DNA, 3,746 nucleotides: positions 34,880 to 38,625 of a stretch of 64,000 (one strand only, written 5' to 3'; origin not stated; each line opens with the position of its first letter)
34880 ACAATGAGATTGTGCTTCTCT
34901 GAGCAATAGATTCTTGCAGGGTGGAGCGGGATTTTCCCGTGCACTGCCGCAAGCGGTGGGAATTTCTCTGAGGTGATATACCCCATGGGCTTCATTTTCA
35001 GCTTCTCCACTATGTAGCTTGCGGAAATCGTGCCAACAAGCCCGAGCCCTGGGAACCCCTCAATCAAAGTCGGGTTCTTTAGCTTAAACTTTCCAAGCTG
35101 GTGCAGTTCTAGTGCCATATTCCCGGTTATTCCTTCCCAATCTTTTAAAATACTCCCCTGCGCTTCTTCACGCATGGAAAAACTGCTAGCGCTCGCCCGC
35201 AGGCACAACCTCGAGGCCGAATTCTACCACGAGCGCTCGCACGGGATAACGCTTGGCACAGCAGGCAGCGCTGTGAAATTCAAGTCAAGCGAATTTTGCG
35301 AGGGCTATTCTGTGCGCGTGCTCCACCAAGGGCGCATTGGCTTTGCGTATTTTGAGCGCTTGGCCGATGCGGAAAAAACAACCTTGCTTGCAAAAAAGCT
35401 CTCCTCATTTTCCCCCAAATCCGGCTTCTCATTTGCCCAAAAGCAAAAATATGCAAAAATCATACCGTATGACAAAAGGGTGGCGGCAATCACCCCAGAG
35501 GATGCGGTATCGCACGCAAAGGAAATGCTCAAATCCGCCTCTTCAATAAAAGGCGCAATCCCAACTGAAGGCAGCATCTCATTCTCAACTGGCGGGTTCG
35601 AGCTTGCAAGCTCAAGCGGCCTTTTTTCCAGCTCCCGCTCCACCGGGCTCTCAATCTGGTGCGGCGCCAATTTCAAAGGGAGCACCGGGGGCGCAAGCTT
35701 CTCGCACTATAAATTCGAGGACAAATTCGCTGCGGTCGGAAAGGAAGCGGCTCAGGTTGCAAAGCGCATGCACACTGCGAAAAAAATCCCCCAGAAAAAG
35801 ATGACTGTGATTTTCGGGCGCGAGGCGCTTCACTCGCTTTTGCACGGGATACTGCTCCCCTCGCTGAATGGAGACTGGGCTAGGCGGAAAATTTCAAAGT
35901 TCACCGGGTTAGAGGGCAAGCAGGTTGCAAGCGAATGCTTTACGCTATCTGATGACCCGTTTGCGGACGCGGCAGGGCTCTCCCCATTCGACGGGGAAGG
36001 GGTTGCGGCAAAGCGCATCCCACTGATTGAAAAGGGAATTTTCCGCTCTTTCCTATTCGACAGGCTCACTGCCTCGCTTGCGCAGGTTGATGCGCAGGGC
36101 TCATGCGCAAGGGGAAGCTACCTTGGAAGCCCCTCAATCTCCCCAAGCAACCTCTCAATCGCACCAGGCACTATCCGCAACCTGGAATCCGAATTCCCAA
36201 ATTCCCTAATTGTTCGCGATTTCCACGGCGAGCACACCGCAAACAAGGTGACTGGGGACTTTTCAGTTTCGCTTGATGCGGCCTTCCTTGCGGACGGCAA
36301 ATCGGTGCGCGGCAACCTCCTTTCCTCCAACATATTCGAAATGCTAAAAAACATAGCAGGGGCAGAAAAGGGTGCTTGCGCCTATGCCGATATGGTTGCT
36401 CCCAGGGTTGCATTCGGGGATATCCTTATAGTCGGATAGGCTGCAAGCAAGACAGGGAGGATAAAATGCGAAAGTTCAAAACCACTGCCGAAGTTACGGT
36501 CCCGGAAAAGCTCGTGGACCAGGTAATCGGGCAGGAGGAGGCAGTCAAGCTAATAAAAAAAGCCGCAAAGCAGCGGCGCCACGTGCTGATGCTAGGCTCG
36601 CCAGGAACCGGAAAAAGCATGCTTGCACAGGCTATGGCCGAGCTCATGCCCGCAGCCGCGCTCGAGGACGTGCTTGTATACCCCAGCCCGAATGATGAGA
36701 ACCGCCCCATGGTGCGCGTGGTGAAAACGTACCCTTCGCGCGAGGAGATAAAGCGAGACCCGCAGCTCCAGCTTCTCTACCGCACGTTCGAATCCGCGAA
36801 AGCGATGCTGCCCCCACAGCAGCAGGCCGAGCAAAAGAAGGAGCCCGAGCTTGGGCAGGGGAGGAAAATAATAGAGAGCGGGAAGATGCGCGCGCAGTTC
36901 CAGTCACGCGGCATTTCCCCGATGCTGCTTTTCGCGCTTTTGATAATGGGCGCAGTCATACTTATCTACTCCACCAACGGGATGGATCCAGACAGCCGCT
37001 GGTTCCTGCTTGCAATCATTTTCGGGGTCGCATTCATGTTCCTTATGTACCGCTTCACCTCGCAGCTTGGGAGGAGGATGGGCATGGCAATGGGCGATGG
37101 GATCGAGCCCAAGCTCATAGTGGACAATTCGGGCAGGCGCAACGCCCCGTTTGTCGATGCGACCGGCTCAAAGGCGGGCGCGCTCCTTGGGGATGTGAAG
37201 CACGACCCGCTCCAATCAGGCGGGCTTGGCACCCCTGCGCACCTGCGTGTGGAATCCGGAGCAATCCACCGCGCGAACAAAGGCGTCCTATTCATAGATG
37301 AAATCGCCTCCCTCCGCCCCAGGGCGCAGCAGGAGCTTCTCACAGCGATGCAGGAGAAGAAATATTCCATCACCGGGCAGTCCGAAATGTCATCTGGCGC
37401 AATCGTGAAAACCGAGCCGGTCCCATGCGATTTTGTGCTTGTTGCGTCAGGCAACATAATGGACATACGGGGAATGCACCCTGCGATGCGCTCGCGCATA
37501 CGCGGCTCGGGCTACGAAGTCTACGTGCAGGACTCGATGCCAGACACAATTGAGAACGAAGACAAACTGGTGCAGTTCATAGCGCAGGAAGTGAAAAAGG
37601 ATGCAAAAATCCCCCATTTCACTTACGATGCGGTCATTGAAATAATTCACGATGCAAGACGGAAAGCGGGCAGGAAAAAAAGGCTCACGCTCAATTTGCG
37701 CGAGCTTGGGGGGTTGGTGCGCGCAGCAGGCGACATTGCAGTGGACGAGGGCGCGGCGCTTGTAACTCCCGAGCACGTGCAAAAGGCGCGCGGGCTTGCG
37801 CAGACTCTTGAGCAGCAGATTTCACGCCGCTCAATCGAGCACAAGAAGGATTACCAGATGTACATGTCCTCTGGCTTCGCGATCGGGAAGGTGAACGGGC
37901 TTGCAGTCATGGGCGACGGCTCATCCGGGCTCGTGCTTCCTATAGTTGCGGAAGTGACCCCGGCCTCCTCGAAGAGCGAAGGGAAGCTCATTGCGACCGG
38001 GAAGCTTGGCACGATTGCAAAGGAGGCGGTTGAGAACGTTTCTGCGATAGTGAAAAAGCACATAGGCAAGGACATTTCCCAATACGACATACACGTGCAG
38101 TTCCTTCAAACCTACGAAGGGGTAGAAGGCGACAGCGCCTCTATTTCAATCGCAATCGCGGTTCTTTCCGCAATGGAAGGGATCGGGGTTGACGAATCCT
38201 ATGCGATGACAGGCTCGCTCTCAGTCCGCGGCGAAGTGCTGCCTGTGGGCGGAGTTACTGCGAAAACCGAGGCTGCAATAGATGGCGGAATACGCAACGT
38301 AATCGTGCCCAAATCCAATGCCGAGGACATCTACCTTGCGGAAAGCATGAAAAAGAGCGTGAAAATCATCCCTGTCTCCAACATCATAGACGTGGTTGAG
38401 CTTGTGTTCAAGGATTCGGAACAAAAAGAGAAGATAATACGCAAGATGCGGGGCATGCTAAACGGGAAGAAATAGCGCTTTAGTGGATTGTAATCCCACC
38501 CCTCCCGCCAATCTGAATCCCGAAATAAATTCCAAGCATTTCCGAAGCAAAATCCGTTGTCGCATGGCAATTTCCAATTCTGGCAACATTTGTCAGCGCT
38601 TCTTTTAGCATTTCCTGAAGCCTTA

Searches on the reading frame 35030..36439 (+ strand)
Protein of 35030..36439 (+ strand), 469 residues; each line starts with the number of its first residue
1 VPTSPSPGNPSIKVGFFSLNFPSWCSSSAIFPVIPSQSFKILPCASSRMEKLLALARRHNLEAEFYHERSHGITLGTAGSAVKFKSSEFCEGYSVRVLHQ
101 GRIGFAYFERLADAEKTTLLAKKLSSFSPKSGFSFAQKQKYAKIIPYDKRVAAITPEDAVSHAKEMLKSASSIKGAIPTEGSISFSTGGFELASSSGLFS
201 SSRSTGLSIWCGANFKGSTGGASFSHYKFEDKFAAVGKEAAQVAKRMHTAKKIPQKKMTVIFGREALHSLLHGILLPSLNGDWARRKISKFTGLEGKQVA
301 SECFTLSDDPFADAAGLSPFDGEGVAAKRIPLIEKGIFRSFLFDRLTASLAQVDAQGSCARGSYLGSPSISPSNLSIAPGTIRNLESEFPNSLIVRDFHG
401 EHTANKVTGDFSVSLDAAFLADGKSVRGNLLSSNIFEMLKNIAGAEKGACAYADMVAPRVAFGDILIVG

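Call 9: search_protein_families(library=pfam, proteins=[window:35030-36439:+], max_evalue=0.001)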
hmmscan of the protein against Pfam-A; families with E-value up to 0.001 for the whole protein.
window:35030-36439:+ (469 aa): 3 families
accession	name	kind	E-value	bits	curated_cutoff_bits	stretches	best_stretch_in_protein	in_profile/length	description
PF19289.4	PmbA_TldD_3rd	-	3.9e-47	160.7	22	1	256-468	2-219/220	PmbA/TldA metallopeptidase C-terminal domain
PF01523.21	PmbA_TldD_1st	-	7.2e-08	32.9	20.9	1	63-113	1-51/65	PmbA/TldA metallopeptidase domain 1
PF19290.4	PmbA_TldD_2nd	-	4e-07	30.9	20.9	1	152-247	4-108/109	PmbA/TldA metallopeptidase central domain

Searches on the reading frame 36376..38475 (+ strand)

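Call 9: search_protein_families(library=pfam, proteins=[window:36376-38475:+], max_evalue=0.001)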
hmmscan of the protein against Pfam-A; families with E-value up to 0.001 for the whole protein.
window:36376-38475:+ (699 aa): 17 families
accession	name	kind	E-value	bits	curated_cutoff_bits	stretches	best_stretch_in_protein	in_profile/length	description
PF05362.19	Lon_C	-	9.6e-29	100.9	21.1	1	502-678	26-203/205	Lon protease (S16) C-terminal proteolytic domain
PF01078.27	Mg_chelatase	-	4.3e-16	59.4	20.3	1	48-100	3-55/207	Magnesium chelatase, subunit ChlI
PF00158.32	Sigma54_activat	-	6.6e-15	55.6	20.2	2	293-338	85-130/168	Sigma-54 interaction domain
PF07728.20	AAA_5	-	7.7e-11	42.6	22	1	301-374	66-138/139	AAA domain (dynein-related subfamily)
PF13541.12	ChlI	-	1.2e-10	41.8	27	1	538-648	12-121/121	Subunit ChlI of Mg-chelatase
PF20436.4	LonB_AAA-LID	-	2.3e-09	37.6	22.4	1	414-471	1-58/65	Archaeal LonB, AAA+ ATPase LID domain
PF00493.29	MCM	-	6.8e-09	35.6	23.3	1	258-333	85-153/224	MCM P-loop domain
PF00004.35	AAA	-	1.6e-07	32.2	21.2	0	70-91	1-22/131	ATPase family associated with various cellular activities (AAA)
PF05496.18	RuvB_N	-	6.6e-07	29.7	27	0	47-92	6-58/159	Holliday junction DNA helicase RuvB P-loop domain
PF07726.17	AAA_3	-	1.2e-06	28.9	27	0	291-368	55-119/131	ATPase family associated with various cellular activities (AAA)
PF13654.12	AAA_32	-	1.6e-06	28.6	21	1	256-357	2-105/133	LonB-like, AAA domain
PF20030.5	bpMoxR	-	5.6e-06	26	27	1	43-99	7-63/205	MoxR domain in the MoxR-vWA-beta-propeller ternary systems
PF14532.12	Sigma54_activ_2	-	2e-05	25.3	25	0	297-330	65-99/138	Sigma-54 interaction domain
PF13401.12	AAA_22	-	0.00028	21.6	27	0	66-109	4-33/130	AAA domain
PF08298.17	AAA_PrkA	-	0.00036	20.1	25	0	294-338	226-270/358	PrkA AAA domain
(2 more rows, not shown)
